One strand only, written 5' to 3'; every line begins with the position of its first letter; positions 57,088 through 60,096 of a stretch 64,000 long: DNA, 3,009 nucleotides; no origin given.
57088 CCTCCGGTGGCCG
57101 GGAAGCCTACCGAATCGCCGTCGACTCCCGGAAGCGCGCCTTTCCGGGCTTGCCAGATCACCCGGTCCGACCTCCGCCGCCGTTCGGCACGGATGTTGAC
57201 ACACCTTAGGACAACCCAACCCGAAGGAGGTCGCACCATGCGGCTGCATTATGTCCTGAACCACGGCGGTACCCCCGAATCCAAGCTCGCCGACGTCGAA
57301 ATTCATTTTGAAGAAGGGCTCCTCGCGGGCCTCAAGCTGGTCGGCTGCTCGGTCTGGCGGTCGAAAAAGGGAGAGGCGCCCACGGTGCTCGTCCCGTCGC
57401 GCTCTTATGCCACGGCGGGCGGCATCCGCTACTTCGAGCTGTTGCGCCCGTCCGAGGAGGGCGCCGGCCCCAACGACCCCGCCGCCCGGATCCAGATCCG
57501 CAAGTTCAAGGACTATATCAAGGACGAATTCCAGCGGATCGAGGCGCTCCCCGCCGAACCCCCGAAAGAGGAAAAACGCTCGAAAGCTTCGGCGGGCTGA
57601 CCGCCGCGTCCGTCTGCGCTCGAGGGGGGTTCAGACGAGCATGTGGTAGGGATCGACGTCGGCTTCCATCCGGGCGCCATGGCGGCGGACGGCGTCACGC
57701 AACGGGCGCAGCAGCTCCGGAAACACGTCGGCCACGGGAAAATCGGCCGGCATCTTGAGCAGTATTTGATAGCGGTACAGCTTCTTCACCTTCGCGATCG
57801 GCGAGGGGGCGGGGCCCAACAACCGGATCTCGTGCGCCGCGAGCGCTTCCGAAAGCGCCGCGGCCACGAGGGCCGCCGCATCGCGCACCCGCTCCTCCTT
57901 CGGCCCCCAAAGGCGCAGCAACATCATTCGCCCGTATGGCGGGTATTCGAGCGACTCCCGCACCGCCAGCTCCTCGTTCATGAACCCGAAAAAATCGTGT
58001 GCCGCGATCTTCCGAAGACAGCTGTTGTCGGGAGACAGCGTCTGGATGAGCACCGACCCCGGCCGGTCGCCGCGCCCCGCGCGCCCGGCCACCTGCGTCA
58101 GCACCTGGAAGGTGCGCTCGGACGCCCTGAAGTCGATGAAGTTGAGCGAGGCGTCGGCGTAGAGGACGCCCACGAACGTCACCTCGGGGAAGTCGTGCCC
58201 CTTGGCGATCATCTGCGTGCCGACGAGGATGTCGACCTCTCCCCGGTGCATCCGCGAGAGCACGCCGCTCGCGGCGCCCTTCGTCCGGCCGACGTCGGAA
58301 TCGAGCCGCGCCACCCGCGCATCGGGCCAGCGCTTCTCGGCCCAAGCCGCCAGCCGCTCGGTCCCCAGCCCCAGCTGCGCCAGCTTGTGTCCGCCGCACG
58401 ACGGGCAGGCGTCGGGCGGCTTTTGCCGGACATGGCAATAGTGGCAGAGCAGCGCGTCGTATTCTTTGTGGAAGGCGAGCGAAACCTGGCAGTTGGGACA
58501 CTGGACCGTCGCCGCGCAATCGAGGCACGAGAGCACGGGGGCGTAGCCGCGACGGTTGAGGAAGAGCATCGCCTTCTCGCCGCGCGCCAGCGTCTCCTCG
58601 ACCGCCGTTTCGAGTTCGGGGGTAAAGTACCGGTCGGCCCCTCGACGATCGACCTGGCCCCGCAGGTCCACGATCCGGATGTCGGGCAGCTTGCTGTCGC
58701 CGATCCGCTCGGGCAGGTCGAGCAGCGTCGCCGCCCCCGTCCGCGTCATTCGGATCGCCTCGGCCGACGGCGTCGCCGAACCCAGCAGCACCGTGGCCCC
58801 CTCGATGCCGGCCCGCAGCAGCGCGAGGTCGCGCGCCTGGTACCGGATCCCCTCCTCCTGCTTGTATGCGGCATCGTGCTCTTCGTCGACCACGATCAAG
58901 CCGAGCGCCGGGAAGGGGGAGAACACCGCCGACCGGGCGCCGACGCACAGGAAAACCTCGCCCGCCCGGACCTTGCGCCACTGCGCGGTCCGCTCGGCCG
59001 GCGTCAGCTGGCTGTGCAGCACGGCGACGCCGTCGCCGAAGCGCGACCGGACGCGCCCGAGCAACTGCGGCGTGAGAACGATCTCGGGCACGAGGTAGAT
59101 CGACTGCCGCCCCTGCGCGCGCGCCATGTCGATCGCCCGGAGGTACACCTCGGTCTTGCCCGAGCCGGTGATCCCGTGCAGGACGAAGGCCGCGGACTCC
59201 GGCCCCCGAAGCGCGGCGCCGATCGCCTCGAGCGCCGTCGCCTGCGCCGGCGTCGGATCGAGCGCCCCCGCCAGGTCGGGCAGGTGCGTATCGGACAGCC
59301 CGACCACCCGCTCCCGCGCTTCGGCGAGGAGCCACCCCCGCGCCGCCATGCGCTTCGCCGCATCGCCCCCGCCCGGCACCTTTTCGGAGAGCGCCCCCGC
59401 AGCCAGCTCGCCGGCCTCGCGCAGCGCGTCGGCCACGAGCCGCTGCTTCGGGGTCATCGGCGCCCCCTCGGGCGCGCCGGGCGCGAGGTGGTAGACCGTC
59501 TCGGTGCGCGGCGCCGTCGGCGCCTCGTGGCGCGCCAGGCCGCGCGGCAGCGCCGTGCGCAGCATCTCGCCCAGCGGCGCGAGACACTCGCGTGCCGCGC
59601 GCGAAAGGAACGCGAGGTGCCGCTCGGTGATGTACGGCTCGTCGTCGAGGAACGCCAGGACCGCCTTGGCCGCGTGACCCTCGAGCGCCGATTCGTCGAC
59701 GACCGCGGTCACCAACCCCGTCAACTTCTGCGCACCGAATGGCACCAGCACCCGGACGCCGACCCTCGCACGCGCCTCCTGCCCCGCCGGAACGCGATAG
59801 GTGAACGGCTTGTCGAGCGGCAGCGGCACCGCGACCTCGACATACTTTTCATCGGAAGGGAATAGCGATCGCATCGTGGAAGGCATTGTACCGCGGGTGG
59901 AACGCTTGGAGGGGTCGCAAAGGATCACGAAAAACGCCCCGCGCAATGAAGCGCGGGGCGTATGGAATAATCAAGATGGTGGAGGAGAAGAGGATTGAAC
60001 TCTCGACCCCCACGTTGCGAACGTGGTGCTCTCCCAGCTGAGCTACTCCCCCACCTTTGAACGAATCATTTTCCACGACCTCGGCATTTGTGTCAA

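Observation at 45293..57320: ~12-kb genomic island bounded by a perfect 102-nt direct repeat that duplicates the promoter, SD and first 26 codons of a SpoVG-like gene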

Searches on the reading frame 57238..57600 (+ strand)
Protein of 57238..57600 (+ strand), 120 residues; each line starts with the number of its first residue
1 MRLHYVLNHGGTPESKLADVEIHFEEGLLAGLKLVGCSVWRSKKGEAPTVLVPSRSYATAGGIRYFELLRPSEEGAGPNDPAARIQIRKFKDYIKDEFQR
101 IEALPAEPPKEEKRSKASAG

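Call 9: search_protein_families(library=pfam, proteins=[window:57238-57600:+], max_evalue=0.01)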
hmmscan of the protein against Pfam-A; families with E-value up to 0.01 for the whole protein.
window:57238-57600:+ (120 aa): 0 families

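Call 11: find_encoding_contigs(protein=window:57238-57600:+, flank=10000, max_places=10)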
Protein window:57238-57600:+ (120 aa): 1 contig read that carries it; 1 place shown.
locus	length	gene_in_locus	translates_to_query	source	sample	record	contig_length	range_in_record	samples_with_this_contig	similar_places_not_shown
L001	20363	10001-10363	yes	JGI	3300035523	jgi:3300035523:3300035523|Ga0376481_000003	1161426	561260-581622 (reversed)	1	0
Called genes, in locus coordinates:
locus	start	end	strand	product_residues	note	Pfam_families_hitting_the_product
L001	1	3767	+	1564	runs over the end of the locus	PF20148:DUF6531, PF25023:TEN_YD-shell, PF05593:RHS_repeat, PF25023:TEN_YD-shell, PF05593:RHS_repeat, PF25023:TEN_YD-shell, PF05593:RHS_repeat, PF25023:TEN_YD-shell, +3 more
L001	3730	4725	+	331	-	-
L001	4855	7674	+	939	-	PF00801:PKD, PF18911:PKD_4, PF00801:PKD, PF18911:PKD_4, PF00801:PKD, PF18911:PKD_4 (weak), PF00801:PKD, PF18911:PKD_4 (weak), +4 more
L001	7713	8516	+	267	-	PF00801:PKD, PF18911:PKD_4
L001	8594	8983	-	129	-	-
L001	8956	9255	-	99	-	-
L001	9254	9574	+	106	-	-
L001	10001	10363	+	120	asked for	-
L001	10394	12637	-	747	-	PF17764:PriA_3primeBD, PF00270:DEAD, PF04851:ResIII, PF18319:Zn_ribbon_PriA (weak), PF00271:Helicase_C (weak), PF18074:PriA_C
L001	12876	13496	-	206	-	PF01184:Gpr1_Fun34_YaaH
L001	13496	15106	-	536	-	PF02550:AcetylCoA_hydro, PF13336:AcetylCoA_hyd_C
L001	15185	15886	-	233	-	PF00392:GntR, PF07729:FCD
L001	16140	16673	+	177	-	PF12844:HTH_19 (weak), PF13560:HTH_31 (weak), PF01381:HTH_3, PF07883:Cupin_2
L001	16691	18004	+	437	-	PF04055:Radical_SAM, PF13353:Fer4_12 (weak), PF12544:LAM_C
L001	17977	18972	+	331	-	PF07478:Dala_Dala_lig_C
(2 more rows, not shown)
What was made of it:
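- The source is a metagenome-assembled contig of 1.16 Mb (call 11).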

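Call 18: search_protein_families(library=ncbifam, proteins=[window:57238-57600:+], max_evalue=1)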
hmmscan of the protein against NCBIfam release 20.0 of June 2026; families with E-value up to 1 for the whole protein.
window:57238-57600:+ (120 aa): 0 families

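Call 19: search_protein_families(library=pfam, proteins=[window:57238-57600:+], max_evalue=10)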
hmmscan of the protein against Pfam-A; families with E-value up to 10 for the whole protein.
window:57238-57600:+ (120 aa): 0 families

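Call 26: find_homologous_proteins(query=window:57238-57597:+)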
Query window:57238-57597:+ (120 aa): 376 proteins with E <= 0.001 among 392 candidates; the best 120 are listed.
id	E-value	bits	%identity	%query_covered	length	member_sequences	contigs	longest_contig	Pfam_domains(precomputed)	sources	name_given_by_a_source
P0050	4.2e-73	261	99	100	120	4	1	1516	-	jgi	jgi:hypothetical protein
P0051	5.0e-65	235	89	100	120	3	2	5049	-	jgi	jgi:hypothetical protein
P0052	3.2e-64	232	89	100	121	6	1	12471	-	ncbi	ncbi:MAG TPA: hypothetical protein VIU29_00785 [Candidatus Deferrimicrobiaceae bacterium]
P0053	7.8e-61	221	83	99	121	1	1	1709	-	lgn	-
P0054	1.3e-59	218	83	100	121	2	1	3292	-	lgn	-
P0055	4.0e-57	209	85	94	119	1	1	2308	-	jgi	jgi:hypothetical protein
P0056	6.2e-56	206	84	98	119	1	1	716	-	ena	-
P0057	5.6e-53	196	82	86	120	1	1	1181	-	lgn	-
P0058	8.3e-53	196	74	96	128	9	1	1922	-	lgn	-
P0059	1.3e-52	195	74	99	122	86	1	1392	-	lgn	-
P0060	8.3e-52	192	72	99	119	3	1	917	-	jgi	jgi:hypothetical protein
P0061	9.4e-52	192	74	99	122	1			-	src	-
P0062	1.2e-51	192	75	94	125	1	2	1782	-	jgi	-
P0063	1.3e-51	192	71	99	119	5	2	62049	-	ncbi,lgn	ncbi:MAG: hypothetical protein Kow00128_17890 [Deltaproteobacteria bacterium]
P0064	1.5e-51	192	73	96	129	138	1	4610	-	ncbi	-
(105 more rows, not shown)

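Call 28: find_related_loci(query=A4, collection=genome_contigs, flank=10000)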
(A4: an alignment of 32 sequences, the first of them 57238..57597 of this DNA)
Query A4 (120 aa) in genome_contigs; peptide patterns used: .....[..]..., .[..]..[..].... (x = any residue, [..] = any of these).
61 stretches matched a pattern; 55 encode a relative of the query (tblastn E <= 1e-3); 55 distinct loci.
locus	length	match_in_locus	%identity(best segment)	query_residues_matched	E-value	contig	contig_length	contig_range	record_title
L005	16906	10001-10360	88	1-120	1e-69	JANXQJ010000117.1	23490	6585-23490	MAG: Deltaproteobacteria bacterium isolate GL140_5_concoct_145_sub GL140_5_k141_3717136, whole genome shotgun sequence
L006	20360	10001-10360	73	1-115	7e-58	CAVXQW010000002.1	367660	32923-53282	MAG: uncultured bacterium isolate MFD00822.bin.2.130 genome assembly, contig: contig_26316, whole genome shotgun sequenc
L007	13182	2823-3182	73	1-115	2e-57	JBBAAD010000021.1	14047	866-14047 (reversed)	MAG: bacterium isolate SO_2017_GW3_32 scaffold_2221_c1_OW296A_2017, whole genome shotgun sequence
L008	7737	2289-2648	73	1-115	2e-57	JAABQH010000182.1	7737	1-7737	MAG: Deltaproteobacteria bacterium isolate S05.Bin005 NODE_72_length_7737_cov_10.97, whole genome shotgun sequence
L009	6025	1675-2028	75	1-118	2e-57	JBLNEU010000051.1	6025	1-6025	MAG: Deltaproteobacteria bacterium isolate MAG64 PRJNA488683_bin3_renamed_50, whole genome shotgun sequence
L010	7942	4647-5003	75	1-114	1e-57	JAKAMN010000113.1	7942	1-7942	MAG: Deltaproteobacteria bacterium isolate WY5.bin26 NODE_16917_length_7942_cov_3.841971, whole genome shotgun sequence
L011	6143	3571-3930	73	1-115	2e-57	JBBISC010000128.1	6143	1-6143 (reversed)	MAG: Deltaproteobacteria bacterium isolate STS170223_bin_364 NODE_13073_length_6143_cov_5.536794, whole genome shotgun s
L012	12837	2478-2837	73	1-115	2e-57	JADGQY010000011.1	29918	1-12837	Bacterium isolate Chersky.9_15 contig-100_148, whole genome shotgun sequence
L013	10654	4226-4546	79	1-107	3e-57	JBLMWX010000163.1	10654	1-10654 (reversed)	MAG: Gemmatimonadota bacterium isolate MAG271 PRJNA957066_bin50_renamed_162, whole genome shotgun sequence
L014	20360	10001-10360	73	1-115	5e-57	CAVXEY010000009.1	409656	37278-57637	MAG: uncultured delta proteobacterium isolate MFD02416.bin.1.108 genome assembly, contig: contig_27122, whole genome sho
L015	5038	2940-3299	73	1-115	1e-56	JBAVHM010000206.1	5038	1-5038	MAG: Candidatus Deferrimicrobium sp. isolate MFD02835_ilm_asm_bin8 k127_33872, whole genome shotgun sequence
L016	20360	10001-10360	73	1-115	6e-57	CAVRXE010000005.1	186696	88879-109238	MAG: Candidatus Deferrimicrobiaceae bacterium isolate MFD02199.bin.2.95 genome assembly, contig: contig_27722, whole gen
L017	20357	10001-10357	73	1-114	8e-57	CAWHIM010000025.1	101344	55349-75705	MAG: uncultured bacterium isolate MFD01872.bin.2.46 genome assembly, contig: contig_28054, whole genome shotgun sequence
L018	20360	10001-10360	73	1-115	2e-56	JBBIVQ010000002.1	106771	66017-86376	MAG: Deltaproteobacteria bacterium isolate RSF170216_bin_80 NODE_126_length_106771_cov_4.88138, whole genome shotgun seq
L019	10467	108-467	73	1-115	3e-56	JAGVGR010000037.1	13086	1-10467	MAG: bacterium isolate DeMMO2_8 c_000000016031, whole genome shotgun sequence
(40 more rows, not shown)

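Call 40: predict_structure(alignment_id=A4)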
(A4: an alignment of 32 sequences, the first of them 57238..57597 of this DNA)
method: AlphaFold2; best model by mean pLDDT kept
length: 120 residues; sequences in the alignment: 32
mean_pLDDT: 56.2   pTM: 0.45
mean pLDDT of the five models: 56.2, 54.2, 54.1, 52.1, 44.6
residues with pLDDT >= 90: 0; 70-90: 18; 50-70: 62; < 50: 40
segments of 3 or more residues with pLDDT < 50: 1-3, 10-15, 45-48, 57-62, 104-120
pLDDT, mean of each block of 10 residues (from residue 1): 48 49 72 68 48 51 59 62 68 57 48 44
secondary structure, 60 per line:
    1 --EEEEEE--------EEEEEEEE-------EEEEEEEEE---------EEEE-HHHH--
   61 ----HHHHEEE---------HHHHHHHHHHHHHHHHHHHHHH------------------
elements in order: E3-8 E17-24 E32-40 E50-53 H55-58 H65-68 E69-71 H81-102
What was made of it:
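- Closest known: SpoVG. Same: It is a small protein with predicted N-terminal beta strands and a C-terminal helix (call 40).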

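Call 41: search_solved_structures(query=A4, max_evalue=10, show_alignments=2)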
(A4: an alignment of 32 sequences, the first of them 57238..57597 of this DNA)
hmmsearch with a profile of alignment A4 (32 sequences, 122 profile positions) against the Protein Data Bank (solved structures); distinct sequences matched with E-value up to 10: 0.

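Call 45: fold_search(model_id=the predicted structure, library=pdb)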
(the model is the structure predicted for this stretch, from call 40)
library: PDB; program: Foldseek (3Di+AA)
matches with E <= 10: 82; with E <= 0.001: 0
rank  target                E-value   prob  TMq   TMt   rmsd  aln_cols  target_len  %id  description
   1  6oca_D                2.0e+00  0.06  0.18  0.16  12.5        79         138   11  Ricin A chain bound to VHH antibody V2G10 (released 2020-04-01)
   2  8qat_D                2.1e+00  0.08  0.30  0.18  13.3       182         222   12  Cryo-EM structure of Fts-Hook3-FHIP1B at 3.2 A resolution. (released 2024-09-04)
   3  6oca_C                2.1e+00  0.06  0.18  0.17  12.6        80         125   14  Ricin A chain bound to VHH antibody V2G10 (released 2020-04-01)
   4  8sk5_B                2.5e+00  0.03  0.15  0.15  12.7        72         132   10  Crystal structure of the SARS-CoV-2 neutralizing VHH 7A9 bound to the spike receptor binding domain (released 2023-08-16)
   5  7k5j_V                2.7e+00  0.13  0.26  0.22   3.4        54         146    9  Structure of an E1-E2-ubiquitin thioester mimetic (released 2021-04-28)
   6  3o2u_A                2.7e+00  0.08  0.22  0.16   5.2        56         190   14  S. cerevisiae Ubc12 (released 2010-09-15)
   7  3o2u_B                2.7e+00  0.07  0.22  0.16   5.5        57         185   14  S. cerevisiae Ubc12 (released 2010-09-15)
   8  7olc_LH               2.9e+00  0.04  0.16  0.12   8.0        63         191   17  Thermophilic eukaryotic 80S ribosome at idle POST state (released 2022-01-26)
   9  1y8x_A                3.1e+00  0.23  0.30  0.23   2.9        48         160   14  Structural basis for recruitment of Ubc12 by an E2-binding domain in NEDD8's E1 (released 2005-02-08)
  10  7k5j_L                3.5e+00  0.09  0.25  0.20   3.5        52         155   10  Structure of an E1-E2-ubiquitin thioester mimetic (released 2021-04-28)
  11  9fia_Bh               3.5e+00  0.04  0.21  0.17  15.6       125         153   12  SSU(body) structure derived from the SSU sample of the mitoribosome from T. gondii. (released 2024-12-11)
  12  3jbw_A                3.7e+00  0.01  0.12  0.05  17.5        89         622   12  Cryo-electron microscopy structure of RAG Paired Complex (with NBD, no symmetry) (released 2015-12-09)
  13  9fny_AZ               3.9e+00  0.09  0.25  0.41   7.3        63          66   16  PF30S-PF30S dimer mediated by aRDF from P. furiosus (Structure I) (released 2025-01-15)
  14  2ob4                  4.2e+00  0.10  0.27  0.22   3.6        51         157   12  Human Ubiquitin-Conjugating Enzyme CDC34 (released 2006-12-26)
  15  2ja5_H                4.2e+00  0.08  0.24  0.21   5.6        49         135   12  CPD lesion containing RNA Polymerase II elongation complex A (released 2007-02-20)
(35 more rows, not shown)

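Call 80: search_protein_families(library=padloc, proteins=[window:57238-57600:+], max_evalue=0.01)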
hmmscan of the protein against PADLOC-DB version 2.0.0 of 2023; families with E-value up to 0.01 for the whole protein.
window:57238-57600:+ (120 aa): 0 families

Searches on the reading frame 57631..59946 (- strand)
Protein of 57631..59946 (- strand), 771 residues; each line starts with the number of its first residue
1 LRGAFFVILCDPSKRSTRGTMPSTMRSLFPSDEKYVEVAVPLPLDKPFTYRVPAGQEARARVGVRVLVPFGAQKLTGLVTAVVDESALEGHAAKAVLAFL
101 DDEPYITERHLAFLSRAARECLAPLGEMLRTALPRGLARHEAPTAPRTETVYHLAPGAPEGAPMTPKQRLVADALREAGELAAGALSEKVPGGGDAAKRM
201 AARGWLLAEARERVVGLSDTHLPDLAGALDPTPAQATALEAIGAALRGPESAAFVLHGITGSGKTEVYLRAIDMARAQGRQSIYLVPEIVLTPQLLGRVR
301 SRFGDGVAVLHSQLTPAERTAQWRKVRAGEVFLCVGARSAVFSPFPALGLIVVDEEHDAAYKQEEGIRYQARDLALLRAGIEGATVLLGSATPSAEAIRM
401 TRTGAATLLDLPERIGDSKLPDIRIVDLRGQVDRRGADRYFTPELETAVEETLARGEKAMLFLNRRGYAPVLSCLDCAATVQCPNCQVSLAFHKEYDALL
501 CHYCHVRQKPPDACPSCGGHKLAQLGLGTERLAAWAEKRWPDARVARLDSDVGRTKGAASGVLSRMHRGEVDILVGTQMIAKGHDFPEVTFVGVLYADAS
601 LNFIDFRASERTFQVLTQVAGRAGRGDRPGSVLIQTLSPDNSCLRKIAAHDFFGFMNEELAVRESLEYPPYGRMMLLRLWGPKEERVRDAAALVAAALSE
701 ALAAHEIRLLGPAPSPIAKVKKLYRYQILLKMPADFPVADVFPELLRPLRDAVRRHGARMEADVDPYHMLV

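Call 9: search_protein_families(library=pfam, proteins=[window:57631-59946:-], max_evalue=0.01)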
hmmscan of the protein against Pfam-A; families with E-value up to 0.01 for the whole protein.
window:57631-59946:- (771 aa): 6 families
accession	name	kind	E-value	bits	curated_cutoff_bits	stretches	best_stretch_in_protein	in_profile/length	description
PF17764.6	PriA_3primeBD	-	1.2e-26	92.8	22.7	1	37-134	1-96/96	3'DNA-binding domain (3'BD)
PF18074.6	PriA_C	-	5e-19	69.3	26.9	1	670-766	1-95/95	Primosomal protein N C-terminal domain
PF00270.35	DEAD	-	1.1e-15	58.2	26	1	233-397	2-163/167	DEAD/DEAH box helicase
PF00271.37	Helicase_C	-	1.3e-09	38.7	23.5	1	540-625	38-108/110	Helicase conserved C-terminal domain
PF04851.21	ResIII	-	1.4e-09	38.6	22.5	1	230-393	3-162/164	Type III restriction enzyme, res subunit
PF18319.7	Zn_ribbon_PriA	-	1.6e-07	31.6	26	1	483-508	1-26/27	PriA DNA helicase Cys-rich region (CRR) domain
